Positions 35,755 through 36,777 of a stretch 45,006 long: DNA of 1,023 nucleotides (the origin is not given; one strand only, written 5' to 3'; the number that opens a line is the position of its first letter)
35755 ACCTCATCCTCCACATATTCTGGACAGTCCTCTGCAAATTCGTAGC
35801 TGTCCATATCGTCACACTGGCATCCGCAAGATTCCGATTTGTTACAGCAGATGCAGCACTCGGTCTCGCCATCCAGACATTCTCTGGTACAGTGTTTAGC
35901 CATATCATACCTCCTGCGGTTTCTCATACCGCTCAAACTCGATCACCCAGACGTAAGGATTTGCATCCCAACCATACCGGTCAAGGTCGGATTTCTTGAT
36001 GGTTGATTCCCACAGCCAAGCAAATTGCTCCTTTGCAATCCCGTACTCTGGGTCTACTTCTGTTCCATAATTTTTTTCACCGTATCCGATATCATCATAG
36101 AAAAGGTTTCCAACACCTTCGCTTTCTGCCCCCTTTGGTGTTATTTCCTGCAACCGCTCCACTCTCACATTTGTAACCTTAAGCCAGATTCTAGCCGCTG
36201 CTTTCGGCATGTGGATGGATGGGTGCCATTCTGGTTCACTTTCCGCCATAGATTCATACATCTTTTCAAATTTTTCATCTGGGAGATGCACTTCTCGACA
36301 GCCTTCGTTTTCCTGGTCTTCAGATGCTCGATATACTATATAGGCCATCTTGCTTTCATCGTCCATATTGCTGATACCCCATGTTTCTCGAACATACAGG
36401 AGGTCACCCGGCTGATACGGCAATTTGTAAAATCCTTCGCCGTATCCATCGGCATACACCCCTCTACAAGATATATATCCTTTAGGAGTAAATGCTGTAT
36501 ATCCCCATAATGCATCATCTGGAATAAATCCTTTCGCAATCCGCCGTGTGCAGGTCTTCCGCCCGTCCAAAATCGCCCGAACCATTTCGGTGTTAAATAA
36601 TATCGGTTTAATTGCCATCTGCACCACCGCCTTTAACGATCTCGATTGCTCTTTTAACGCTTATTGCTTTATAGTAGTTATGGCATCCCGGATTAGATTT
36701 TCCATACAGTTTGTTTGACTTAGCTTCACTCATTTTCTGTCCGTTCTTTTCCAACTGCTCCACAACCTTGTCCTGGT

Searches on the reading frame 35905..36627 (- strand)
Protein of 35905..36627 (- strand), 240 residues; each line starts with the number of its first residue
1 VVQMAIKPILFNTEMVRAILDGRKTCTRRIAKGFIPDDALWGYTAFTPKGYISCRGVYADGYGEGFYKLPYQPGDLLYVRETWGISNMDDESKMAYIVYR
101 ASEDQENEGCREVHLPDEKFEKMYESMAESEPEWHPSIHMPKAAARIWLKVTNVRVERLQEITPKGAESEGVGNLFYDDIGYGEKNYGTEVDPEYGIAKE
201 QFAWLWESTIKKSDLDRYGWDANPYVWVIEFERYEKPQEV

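Call 77: search_protein_families(library=phrogs, proteins=[window:35905-36627:-], max_evalue=0.00001)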
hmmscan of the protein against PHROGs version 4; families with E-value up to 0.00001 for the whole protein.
window:35905-36627:- (240 aa): 4 families
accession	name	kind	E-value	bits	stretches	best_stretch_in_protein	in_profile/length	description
phrog_874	-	unknown function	7.2e-60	203.7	1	2-236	63-259/277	-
phrog_18361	-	unknown function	6.8e-24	85.4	1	140-238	1-90/92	-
phrog_27495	-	unknown function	2.2e-11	44.8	1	6-114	7-123/186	-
phrog_28019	-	unknown function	1.3e-07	32.6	1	5-32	2-29/55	-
